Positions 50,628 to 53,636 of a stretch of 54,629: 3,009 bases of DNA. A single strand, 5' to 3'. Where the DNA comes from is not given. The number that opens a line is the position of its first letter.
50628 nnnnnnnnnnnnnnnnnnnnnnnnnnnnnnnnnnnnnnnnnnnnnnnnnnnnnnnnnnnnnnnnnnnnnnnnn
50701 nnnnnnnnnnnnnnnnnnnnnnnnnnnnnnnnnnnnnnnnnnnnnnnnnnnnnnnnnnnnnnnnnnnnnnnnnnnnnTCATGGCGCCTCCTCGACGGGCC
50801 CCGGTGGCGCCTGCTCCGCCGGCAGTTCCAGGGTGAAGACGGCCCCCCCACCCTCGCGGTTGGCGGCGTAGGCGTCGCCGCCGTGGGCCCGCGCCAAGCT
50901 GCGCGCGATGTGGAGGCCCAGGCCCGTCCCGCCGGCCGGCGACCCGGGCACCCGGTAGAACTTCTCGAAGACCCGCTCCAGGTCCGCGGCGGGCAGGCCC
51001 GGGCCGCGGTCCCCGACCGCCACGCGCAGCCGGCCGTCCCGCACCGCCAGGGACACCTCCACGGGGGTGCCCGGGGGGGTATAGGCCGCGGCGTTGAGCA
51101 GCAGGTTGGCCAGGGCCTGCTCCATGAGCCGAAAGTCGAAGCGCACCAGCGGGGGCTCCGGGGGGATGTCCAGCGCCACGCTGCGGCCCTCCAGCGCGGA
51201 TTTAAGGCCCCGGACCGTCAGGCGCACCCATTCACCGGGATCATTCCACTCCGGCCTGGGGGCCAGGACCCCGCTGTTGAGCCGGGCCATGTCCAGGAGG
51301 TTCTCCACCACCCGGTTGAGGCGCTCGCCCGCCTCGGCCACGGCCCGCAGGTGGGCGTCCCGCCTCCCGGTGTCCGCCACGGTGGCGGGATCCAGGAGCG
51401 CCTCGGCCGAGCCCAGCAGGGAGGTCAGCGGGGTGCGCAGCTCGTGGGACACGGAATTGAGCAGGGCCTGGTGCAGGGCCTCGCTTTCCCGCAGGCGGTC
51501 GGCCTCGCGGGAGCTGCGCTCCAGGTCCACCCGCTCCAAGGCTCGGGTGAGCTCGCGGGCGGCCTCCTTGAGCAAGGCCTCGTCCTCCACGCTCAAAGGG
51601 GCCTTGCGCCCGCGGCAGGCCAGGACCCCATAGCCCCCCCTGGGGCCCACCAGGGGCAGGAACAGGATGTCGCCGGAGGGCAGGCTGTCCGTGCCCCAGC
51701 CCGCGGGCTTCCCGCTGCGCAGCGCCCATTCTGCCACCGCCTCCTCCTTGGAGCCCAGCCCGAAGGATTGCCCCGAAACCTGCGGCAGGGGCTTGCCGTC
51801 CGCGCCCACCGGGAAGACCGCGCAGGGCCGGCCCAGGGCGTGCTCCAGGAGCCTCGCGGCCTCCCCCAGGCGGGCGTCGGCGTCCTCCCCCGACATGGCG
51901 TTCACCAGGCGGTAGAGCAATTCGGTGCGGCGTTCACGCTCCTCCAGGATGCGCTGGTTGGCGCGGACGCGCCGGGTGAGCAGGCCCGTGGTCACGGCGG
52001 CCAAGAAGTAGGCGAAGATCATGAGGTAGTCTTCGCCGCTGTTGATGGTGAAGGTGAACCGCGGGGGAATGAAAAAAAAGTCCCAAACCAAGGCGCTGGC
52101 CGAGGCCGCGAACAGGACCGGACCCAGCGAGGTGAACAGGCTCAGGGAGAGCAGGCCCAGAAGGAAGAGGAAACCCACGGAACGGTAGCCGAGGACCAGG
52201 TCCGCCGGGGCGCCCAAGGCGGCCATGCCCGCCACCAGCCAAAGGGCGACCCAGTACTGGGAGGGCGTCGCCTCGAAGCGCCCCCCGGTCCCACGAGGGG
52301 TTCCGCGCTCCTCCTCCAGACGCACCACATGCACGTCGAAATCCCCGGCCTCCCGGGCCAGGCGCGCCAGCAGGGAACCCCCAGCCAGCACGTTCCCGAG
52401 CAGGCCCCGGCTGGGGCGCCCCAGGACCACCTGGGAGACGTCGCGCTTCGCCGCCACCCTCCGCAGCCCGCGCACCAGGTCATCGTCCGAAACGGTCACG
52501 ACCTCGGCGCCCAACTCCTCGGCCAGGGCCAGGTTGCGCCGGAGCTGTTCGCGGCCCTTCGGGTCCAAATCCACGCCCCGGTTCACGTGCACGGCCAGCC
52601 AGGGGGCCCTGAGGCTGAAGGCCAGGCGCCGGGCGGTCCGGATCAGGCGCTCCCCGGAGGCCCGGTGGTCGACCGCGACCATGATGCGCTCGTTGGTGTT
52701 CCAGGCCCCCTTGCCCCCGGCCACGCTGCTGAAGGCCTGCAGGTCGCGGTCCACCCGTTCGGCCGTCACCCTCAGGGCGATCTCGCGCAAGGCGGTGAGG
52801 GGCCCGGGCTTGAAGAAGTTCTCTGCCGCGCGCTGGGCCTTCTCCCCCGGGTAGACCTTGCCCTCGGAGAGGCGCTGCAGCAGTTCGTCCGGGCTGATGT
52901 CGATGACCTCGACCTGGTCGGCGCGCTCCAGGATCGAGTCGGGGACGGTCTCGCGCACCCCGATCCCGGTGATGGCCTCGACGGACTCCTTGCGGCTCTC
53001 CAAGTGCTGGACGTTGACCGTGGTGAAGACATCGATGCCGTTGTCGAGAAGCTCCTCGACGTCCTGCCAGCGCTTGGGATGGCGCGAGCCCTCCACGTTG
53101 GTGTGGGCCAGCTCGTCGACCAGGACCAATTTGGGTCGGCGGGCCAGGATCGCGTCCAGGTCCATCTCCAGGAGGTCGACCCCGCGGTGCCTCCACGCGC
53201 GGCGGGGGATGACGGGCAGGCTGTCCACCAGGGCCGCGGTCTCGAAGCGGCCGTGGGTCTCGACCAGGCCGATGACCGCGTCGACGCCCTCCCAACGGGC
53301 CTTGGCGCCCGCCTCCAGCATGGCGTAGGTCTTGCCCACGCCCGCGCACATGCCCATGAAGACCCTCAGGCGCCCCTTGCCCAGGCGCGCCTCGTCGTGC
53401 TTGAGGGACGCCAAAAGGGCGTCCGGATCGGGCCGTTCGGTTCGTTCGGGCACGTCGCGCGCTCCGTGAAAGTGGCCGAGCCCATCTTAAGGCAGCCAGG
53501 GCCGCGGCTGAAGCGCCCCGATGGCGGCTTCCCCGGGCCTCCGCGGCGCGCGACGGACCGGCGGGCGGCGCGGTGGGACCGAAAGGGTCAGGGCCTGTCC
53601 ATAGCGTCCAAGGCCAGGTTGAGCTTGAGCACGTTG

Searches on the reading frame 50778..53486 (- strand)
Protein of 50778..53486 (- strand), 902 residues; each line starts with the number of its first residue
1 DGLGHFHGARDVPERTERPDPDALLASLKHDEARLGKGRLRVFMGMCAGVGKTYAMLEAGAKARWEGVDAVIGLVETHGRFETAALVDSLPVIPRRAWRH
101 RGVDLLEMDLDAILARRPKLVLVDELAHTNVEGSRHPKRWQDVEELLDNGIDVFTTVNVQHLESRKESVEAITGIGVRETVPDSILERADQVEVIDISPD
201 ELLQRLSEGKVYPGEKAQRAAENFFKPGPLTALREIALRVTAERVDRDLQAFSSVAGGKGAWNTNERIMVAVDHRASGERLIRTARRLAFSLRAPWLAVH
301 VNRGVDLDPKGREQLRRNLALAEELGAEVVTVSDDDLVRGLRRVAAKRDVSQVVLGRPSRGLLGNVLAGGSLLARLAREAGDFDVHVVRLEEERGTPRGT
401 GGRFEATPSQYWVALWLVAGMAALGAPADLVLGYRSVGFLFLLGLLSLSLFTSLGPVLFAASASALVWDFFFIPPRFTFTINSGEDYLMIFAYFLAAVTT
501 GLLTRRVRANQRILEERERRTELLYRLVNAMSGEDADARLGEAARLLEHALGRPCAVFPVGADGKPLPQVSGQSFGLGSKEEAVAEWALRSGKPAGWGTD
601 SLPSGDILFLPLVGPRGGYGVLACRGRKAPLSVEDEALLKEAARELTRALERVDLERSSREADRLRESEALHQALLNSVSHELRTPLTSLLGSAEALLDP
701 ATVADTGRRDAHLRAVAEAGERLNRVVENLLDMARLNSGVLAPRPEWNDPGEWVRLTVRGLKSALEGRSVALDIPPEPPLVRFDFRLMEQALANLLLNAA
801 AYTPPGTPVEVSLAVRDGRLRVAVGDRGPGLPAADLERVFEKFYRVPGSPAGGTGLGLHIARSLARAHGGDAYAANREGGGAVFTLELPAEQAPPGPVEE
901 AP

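Call 9: search_protein_families(library=pfam, proteins=[window:50778-53486:-], max_evalue=0.001)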
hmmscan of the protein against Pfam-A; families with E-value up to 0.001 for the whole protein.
window:50778-53486:- (902 aa): 7 families
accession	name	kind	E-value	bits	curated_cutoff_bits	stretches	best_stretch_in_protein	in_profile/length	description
PF02702.23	KdpD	-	4.6e-94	314.2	26.1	1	37-245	2-210/210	Osmosensitive K+ channel His kinase sensor domain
PF02518.31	HATPase_c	-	3.3e-25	89.1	26.4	1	786-891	4-110/111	Histidine kinase-, DNA gyrase B-, and HSP90-like ATPase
PF13493.11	DUF4118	-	1.2e-19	70.4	28.4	1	411-517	1-107/107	Domain of unknown function (DUF4118)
PF00512.31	HisKA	-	9.7e-15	54.8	26.9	1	674-739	4-66/66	His Kinase A (phospho-acceptor) domain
PF13492.12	GAF_3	-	5.5e-07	30.5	27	1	580-652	52-129/129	GAF domain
PF00582.32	Usp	-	3.5e-06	28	24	1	266-389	3-141/141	Universal stress protein family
PF13581.12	HATPase_c_2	-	7.6e-05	23.2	27.4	1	790-872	34-113/127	Histidine kinase-like ATPase domain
